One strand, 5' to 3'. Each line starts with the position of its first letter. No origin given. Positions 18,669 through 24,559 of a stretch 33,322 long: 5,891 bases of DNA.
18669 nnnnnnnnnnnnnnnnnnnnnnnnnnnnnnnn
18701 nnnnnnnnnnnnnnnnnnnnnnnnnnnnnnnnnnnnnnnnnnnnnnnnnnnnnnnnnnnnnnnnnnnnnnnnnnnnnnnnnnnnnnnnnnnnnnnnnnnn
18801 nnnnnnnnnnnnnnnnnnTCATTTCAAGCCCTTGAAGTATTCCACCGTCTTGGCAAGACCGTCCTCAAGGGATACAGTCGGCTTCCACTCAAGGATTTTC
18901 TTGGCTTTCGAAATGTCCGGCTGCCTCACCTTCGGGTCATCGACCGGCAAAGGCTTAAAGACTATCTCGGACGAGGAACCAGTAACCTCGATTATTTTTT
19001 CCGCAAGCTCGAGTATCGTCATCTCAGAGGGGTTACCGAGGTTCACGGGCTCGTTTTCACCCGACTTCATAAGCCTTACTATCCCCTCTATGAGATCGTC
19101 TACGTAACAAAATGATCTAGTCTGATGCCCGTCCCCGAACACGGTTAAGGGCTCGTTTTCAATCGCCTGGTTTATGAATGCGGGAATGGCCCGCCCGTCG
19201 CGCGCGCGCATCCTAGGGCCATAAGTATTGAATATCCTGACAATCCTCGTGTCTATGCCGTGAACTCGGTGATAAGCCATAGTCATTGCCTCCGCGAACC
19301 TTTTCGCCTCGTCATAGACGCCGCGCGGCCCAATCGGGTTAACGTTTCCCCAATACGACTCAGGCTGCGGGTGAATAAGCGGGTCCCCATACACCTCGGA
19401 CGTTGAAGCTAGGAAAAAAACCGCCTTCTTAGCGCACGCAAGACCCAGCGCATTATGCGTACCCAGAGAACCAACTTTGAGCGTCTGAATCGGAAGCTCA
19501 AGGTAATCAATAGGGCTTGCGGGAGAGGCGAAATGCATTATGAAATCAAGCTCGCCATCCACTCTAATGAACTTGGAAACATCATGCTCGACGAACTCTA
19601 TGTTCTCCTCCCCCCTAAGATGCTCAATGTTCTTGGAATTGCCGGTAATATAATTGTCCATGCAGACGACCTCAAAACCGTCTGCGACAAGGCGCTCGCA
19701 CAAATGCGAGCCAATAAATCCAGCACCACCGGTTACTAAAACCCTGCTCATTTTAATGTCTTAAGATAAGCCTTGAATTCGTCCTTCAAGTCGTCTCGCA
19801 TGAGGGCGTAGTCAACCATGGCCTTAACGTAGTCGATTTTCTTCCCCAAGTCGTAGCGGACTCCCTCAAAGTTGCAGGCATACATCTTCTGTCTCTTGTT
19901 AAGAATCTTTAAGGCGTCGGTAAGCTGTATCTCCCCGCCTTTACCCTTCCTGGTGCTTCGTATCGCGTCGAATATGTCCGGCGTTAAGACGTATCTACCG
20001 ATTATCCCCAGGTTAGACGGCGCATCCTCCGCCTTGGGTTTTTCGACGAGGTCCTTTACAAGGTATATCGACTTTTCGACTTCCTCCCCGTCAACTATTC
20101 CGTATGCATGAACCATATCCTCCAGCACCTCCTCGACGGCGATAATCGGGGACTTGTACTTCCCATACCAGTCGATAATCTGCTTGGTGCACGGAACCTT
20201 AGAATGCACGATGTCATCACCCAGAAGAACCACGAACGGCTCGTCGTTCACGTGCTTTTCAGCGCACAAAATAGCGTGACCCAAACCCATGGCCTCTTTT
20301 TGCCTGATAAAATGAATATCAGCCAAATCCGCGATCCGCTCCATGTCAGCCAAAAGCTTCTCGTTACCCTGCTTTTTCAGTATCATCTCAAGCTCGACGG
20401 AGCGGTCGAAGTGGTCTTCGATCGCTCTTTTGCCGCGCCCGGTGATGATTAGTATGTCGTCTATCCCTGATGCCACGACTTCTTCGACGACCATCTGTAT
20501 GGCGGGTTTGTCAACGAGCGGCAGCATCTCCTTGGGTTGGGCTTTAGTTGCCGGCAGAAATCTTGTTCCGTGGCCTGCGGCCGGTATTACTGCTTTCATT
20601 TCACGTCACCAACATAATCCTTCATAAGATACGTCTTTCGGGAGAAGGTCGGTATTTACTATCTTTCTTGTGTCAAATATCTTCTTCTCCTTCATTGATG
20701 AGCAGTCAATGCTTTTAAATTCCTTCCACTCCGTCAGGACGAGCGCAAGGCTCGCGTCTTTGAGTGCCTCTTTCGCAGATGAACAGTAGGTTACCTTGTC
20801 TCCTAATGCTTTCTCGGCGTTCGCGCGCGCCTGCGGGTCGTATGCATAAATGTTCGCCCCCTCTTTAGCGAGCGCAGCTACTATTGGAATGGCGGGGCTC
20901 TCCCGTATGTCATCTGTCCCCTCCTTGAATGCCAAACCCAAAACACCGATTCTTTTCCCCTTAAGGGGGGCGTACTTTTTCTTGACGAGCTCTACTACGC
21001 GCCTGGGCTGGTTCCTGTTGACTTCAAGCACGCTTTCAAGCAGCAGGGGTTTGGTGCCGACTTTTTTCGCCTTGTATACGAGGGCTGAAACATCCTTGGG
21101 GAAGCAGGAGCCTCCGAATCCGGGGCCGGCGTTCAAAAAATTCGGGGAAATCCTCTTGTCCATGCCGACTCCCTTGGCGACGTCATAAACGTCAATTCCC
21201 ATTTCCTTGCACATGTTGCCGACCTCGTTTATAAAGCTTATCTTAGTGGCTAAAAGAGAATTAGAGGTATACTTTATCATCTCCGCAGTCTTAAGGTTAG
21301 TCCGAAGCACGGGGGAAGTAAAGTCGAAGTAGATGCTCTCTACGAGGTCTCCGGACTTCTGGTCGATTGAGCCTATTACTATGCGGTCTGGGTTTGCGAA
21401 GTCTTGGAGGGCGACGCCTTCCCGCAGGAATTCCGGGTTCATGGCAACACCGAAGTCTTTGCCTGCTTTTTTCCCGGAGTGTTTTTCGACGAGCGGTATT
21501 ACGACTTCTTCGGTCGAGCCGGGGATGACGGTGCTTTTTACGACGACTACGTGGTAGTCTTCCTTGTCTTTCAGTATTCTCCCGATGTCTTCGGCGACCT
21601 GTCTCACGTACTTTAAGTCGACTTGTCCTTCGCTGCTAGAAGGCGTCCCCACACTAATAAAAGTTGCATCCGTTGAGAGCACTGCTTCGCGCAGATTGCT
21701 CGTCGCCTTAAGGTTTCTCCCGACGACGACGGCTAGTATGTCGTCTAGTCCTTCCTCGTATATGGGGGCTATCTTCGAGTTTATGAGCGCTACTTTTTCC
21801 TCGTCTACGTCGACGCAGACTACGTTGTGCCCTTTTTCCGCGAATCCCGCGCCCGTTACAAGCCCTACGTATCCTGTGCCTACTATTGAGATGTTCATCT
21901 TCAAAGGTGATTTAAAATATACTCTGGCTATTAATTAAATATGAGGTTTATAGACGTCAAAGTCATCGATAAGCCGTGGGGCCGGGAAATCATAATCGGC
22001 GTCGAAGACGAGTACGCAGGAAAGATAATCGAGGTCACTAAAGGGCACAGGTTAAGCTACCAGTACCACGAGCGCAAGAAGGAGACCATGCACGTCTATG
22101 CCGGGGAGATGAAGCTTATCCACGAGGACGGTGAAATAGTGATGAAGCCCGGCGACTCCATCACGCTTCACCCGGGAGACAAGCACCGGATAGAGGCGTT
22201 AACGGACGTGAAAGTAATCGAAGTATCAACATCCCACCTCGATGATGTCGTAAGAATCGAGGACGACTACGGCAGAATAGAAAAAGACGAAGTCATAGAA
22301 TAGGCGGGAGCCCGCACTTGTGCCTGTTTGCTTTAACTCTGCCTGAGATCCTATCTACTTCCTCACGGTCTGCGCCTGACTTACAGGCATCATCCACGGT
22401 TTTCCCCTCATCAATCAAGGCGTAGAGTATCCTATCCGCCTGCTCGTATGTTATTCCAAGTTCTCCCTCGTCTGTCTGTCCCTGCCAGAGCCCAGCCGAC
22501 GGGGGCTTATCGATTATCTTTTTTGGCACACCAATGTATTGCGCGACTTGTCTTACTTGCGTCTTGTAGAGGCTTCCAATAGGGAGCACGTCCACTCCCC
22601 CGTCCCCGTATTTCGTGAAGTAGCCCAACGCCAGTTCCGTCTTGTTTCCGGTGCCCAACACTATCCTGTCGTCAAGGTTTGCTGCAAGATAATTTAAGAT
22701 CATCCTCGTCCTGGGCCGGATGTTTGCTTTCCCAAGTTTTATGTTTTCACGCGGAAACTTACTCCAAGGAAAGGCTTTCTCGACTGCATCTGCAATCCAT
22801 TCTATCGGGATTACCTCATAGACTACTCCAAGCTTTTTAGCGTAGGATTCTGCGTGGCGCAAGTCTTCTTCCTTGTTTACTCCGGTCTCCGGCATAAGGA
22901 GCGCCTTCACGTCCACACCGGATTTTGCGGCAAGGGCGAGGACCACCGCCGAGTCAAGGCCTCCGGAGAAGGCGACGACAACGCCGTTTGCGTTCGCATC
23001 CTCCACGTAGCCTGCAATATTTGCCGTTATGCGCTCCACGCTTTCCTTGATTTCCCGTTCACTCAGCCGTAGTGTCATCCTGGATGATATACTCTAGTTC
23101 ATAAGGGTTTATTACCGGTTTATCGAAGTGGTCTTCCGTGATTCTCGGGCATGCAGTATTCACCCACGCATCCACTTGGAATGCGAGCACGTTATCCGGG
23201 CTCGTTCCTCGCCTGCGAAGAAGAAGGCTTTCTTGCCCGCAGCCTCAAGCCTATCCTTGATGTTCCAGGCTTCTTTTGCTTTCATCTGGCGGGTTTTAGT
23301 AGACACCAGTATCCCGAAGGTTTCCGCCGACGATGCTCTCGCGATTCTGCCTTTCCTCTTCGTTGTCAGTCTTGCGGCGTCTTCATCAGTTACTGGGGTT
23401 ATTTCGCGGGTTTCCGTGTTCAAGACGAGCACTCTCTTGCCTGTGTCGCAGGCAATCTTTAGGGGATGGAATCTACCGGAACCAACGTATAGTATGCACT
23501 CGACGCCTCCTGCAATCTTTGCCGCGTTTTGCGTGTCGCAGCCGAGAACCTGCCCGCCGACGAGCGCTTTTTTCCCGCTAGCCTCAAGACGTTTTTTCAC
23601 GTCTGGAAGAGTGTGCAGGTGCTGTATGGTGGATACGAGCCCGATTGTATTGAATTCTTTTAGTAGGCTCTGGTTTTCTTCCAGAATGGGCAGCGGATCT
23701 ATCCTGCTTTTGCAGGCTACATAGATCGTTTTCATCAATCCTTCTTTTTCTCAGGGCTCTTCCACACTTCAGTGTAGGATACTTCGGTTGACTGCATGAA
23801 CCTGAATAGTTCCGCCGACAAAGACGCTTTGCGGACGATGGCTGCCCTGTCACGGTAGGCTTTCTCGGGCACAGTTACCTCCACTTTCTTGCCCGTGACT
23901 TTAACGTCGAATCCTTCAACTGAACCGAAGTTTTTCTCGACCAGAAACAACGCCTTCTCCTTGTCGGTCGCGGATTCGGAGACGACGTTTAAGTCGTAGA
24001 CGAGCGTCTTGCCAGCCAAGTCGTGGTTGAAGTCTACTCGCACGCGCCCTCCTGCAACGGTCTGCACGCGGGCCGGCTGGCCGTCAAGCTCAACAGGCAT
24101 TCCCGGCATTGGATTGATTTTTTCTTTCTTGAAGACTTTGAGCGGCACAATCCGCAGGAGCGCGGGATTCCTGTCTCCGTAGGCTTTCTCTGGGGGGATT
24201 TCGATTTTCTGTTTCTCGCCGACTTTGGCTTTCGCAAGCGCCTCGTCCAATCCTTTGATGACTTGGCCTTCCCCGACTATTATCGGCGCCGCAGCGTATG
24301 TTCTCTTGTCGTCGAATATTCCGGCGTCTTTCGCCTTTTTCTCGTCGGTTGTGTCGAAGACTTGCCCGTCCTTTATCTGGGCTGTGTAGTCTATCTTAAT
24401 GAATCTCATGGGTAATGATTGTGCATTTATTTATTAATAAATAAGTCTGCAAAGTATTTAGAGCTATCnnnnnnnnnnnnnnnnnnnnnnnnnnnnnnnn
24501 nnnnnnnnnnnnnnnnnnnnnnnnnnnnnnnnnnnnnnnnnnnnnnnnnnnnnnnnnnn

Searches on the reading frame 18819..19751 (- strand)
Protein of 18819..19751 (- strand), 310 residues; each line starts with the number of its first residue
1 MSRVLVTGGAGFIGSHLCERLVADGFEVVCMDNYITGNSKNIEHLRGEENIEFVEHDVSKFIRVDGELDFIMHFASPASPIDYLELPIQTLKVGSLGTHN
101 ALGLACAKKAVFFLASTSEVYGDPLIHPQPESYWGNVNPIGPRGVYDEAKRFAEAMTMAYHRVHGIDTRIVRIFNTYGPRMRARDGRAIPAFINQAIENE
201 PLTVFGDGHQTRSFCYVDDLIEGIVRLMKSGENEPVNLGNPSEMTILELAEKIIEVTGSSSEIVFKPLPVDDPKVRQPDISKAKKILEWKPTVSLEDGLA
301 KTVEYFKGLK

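Call 58: search_protein_families(library=ncbifam, proteins=[window:18819-19751:-], max_evalue=0.00001)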
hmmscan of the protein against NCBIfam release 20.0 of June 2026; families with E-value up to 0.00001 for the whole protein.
window:18819-19751:- (310 aa): 22 families
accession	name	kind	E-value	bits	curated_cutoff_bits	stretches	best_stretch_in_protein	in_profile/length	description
TIGR01181.1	dTDP_gluc_dehyt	equivalog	3.8e-41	141.2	365.1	1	3-307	1-312/321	dTDP-glucose 4,6-dehydratase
TIGR04180.1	EDH_00030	hypoth_equivalog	9.1e-36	123.4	475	1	4-292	1-295/297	NAD-dependent 4,6-dehydratase LegB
TIGR01179.1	galE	equivalog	3.6e-32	111.5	262.3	1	3-301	1-320/332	UDP-glucose 4-epimerase GalE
NF005998.1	PRK08125.1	equivalog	1.3e-31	109.7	777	1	2-306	316-649/649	bifunctional UDP-4-amino-4-deoxy-L-arabinose formyltransferase/UDP-glucuronic acid oxidase ArnA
NF008872.0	PRK11908.1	equivalog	2.5e-30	105.7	294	1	1-308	1-337/349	bifunctional UDP-4-keto-pentose/UDP-xylose synthase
NF011728.1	PRK15181.1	equivalog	2.2e-23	82.8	760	1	3-306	17-337/348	Vi polysaccharide biosynthesis UDP-N-acetylglucosaminuronic acid C-4 epimerase TviC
NF007582.0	PRK10217.1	equivalog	1.9e-22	79.9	698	1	1-306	1-331/355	dTDP-glucose 4,6-dehydratase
NF007490.0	PRK10084.1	subfamily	1.3e-21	77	649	1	3-306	2-334/361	dTDP-glucose 4,6-dehydratase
TIGR02197.1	heptose_epim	equivalog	8.1e-21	74.5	274.6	1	4-305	1-312/316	ADP-glyceromanno-heptose 6-epimerase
NF047922.1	GDPFucSynFcl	equivalog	2.4e-20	73.2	500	1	148-306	136-301/308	GDP-L-fucose synthase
NF007956.0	PRK10675.1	subfamily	6.7e-18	64.9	394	1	3-302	2-325/338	UDP-glucose 4-epimerase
TIGR02622.1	CDP_4_6_dhtase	equivalog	2.4e-11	43.4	278.45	1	3-307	6-331/352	CDP-glucose 4,6-dehydratase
TIGR01472.1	gmd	equivalog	4.3e-11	42.6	415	1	89-230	102-241/342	GDP-mannose 4,6-dehydratase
NF041015.1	UDPsulfquin_syn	equivalog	1.7e-10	40.4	575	0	186-275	236-327/384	UDP-sulfoquinovose synthase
NF047837.1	UDPAcbARedWbcJ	equivalog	3.7e-10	39.3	500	1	145-264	102-222/372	UDP-2-acetamido-2,6-beta-L-arabino-hexul-4-ose reductase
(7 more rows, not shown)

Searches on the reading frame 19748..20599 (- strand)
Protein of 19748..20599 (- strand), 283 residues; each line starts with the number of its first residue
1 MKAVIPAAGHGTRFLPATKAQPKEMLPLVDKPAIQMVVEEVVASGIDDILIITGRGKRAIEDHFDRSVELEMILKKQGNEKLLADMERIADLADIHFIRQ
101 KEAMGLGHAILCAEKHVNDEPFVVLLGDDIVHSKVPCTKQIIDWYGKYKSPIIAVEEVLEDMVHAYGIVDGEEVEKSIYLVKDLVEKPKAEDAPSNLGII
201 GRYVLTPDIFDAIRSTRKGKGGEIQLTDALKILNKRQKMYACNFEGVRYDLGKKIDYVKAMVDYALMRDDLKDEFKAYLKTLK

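Call 58: search_protein_families(library=ncbifam, proteins=[window:19748-20599:-], max_evalue=0.00001)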
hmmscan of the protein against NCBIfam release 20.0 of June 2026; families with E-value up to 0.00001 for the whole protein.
window:19748-20599:- (283 aa): 24 families
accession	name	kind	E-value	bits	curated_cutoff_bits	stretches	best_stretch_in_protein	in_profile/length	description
TIGR01099.1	galU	equivalog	2.5e-115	384.6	326.8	1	1-260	2-261/261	UTP--glucose-1-phosphate uridylyltransferase GalU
NF009928.0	PRK13389.1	equivalog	7.6e-74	248.6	548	1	2-280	10-295/302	UTP--glucose-1-phosphate uridylyltransferase GalU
NF007516.0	PRK10122.1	equivalog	4e-61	206.8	534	1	1-279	4-291/297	UTP--glucose-1-phosphate uridylyltransferase GalF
TIGR01105.1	galF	equivalog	8.2e-58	195.9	659.2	1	1-268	4-280/297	GalU regulator GalF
TIGR01208.1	rmlA_long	equivalog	3.9e-38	131.2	320.25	1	2-261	1-231/353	glucose-1-phosphate thymidylyltransferase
TIGR03992.1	Arch_glmU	subfamily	4.4e-38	131.2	292.1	2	93-261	72-224/393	bifunctional sugar-1-phosphate nucleotidylyltransferase/acetyltransferase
NF041313.1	UDPGP_AglF_Halo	equivalog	4.6e-38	131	400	2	94-257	72-227/234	UTP--glucose-1-phosphate uridylyltransferase AglF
NF041173.1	Sug_nt_acttase_Thmprot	equivalog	1.3e-26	93.5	600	2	84-260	61-223/405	bifunctional sugar-1-phosphate nucleotidylyltransferase/acetyltransferase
TIGR01207.1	rmlA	equivalog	7.7e-17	61.3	360.65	1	2-231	1-201/286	glucose-1-phosphate thymidylyltransferase RfbA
NF010935.0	PRK14355.1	equivalog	1.7e-12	46.8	718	1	2-75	5-75/459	bifunctional UDP-N-acetylglucosamine diphosphorylase/glucosamine-1-phosphate N-acetyltransferase GlmU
NF012024.0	PRK15480.1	equivalog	2.1e-12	46.8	588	1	2-53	5-56/292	glucose-1-phosphate thymidylyltransferase RfbA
NF010934.1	PRK14354.1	equivalog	5.6e-12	44.9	450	0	3-76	2-72/447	bifunctional UDP-N-acetylglucosamine diphosphorylase/glucosamine-1-phosphate N-acetyltransferase GlmU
TIGR01173.1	glmU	equivalog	7.4e-12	44.8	366.85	1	1-241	1-211/452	bifunctional UDP-N-acetylglucosamine diphosphorylase/glucosamine-1-phosphate N-acetyltransferase GlmU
NF045761.1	NAMPUrTaseMurU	equivalog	1.5e-11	44.6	250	1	1-63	1-63/226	N-acetylmuramate alpha-1-phosphate uridylyltransferase MurU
TIGR02623.1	G1P_cyt_trans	equivalog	1.7e-11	44.1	300.25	1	1-246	1-227/255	glucose-1-phosphate cytidylyltransferase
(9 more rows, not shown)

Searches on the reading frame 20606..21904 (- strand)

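Call 9: search_protein_families(library=pfam, proteins=[window:20606-21904:-], max_evalue=0.001)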
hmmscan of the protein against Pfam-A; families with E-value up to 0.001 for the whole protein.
window:20606-21904:- (432 aa): 5 families
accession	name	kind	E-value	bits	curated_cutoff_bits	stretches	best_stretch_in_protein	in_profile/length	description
PF03721.20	UDPG_MGDP_dh_N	-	1.7e-63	214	27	1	3-190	1-186/187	UDP-glucose/GDP-mannose dehydrogenase family, NAD binding domain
PF00984.24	UDPG_MGDP_dh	-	1.1e-37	128.5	25.4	1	205-297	1-93/94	UDP-glucose/GDP-mannose dehydrogenase family, central domain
PF03720.21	UDPG_MGDP_dh_C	-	1.2e-31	109.5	30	1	320-417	1-102/103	UDP-glucose/GDP-mannose dehydrogenase family, UDP binding domain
PF03807.23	F420_oxidored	-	0.00013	22.9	21.6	0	5-85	2-67/94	NADP oxidoreductase coenzyme F420-dependent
PF03446.21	NAD_binding_2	-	0.00018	22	21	0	4-90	1-68/161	NAD binding domain of 6-phosphogluconate dehydrogenase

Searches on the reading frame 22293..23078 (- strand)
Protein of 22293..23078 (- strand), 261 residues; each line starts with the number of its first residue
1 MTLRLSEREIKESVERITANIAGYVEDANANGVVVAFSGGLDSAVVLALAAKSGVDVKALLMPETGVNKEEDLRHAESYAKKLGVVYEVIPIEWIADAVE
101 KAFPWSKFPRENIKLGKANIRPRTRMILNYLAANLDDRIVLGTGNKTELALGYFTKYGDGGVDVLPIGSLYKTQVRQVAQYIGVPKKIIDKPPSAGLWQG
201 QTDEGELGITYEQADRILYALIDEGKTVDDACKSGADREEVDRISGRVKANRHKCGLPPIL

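Call 9: search_protein_families(library=pfam, proteins=[window:22293-23078:-], max_evalue=0.001)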
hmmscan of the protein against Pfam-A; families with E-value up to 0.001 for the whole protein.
window:22293-23078:- (261 aa): 5 families
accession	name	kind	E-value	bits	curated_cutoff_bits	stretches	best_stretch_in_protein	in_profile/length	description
PF02540.23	NAD_synthase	-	2e-72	243.7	21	1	14-258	2-242/242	NAD synthase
PF03054.22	tRNA_Me_trans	-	4.6e-09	36.7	20.6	1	33-91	3-71/202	tRNA methyl transferase HUP domain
PF06508.19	QueC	-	1.1e-07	32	22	1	33-102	2-70/210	Queuosine biosynthesis protein QueC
PF00764.25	Arginosuc_synth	-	6.4e-05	23.5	27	1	33-89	2-57/162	Arginosuccinate synthase N-terminal HUP domain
PF01507.26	PAPS_reduct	-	0.00035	21.1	22.5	1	33-88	2-56/175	Phosphoadenosine phosphosulfate reductase domain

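Call 58: search_protein_families(library=ncbifam, proteins=[window:22293-23078:-], max_evalue=0.00001)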
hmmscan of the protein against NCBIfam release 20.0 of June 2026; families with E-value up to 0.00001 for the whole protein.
window:22293-23078:- (261 aa): 14 families
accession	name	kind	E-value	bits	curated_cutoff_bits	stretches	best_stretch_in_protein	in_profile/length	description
NF010587.0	PRK13980.1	equivalog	1.4e-86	290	255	1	4-260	5-257/267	NAD+ synthase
TIGR00552.1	nadE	equivalog_domain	3.3e-70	236.2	63.65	1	11-258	3-241/251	NAD(+) synthase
NF002048.0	PRK00876.1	subfamily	5.3e-44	150.4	313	2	116-253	172-311/330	NAD(+) synthase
NF010588.0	PRK13981.1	equivalog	2.3e-43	148.4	479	1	12-254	267-515/546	NAD+ synthase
NF001979.1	PRK00768.1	equivalog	6e-33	114.5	250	1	11-232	18-245/266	NAD(+) synthase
NF002730.0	PRK02628.1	equivalog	3.4e-11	42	473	1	9-182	338-519/677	NAD(+) synthase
TIGR00268.2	TIGR00268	equivalog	8.3e-11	41.6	150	1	30-97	13-81/259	ATP-dependent sacrificial sulfur transferase LarE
NF001138.1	PRK00143.1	equivalog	5.2e-10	38.8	284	1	33-91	2-67/345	tRNA 2-thiouridine(34) synthase MnmA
NF010367.0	PRK13795.1-2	equivalog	3.5e-09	35.7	456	1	32-90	244-301/584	hypothetical protein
TIGR00364.1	TIGR00364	equivalog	2.9e-08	33.5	150.3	1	34-101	2-68/201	7-cyano-7-deazaguanine synthase QueC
TIGR00420.1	trmU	equivalog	3.2e-08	32.8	236.95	0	33-91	3-70/351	tRNA 2-thiouridine(34) synthase MnmA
TIGR00884.1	guaA_Cterm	equivalog_domain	5e-08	32.6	338.75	0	165-196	159-190/310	glutamine-hydrolyzing GMP synthase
NF000848.1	PRK00074.1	equivalog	3.2e-06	26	400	0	14-85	200-270/512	glutamine-hydrolyzing GMP synthase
TIGR00032.1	argG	equivalog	7.6e-06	25.5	268.2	1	33-87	2-54/394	argininosuccinate synthase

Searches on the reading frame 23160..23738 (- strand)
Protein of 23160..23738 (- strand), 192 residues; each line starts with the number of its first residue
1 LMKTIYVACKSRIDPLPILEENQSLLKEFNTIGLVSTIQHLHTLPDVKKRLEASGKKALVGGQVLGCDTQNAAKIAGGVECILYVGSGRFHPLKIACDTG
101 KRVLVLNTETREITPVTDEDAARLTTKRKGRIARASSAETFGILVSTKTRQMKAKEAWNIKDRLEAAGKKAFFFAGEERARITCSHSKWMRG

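Call 9: search_protein_families(library=pfam, proteins=[window:23160-23738:-], max_evalue=0.001)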
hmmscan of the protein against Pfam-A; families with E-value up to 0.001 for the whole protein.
window:23160-23738:- (192 aa): 1 family
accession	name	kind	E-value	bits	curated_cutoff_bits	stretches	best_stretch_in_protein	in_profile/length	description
PF01866.22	Diphthamide_syn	-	4.2e-34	118.8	33.2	1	2-175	63-244/302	Putative diphthamide synthesis protein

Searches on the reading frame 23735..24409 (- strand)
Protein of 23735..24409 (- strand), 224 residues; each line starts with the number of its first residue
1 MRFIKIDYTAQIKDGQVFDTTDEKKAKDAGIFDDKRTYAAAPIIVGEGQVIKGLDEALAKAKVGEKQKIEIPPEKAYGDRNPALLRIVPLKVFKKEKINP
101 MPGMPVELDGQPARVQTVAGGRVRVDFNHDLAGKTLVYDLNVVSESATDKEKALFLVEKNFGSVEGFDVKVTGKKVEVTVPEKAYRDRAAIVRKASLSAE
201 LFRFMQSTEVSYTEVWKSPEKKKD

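Call 9: search_protein_families(library=pfam, proteins=[window:23735-24409:-], max_evalue=0.001)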
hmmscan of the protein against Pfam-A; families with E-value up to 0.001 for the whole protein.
window:23735-24409:- (224 aa): 2 families
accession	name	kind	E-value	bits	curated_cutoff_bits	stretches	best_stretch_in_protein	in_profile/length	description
PF22199.2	FKBP26_IF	-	8.5e-19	67.7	27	1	86-131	1-46/46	FKBP26, IF domain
PF00254.34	FKBP_C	-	1.6e-16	60.8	21.1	1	3-82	10-76/94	FKBP-type peptidyl-prolyl cis-trans isomerase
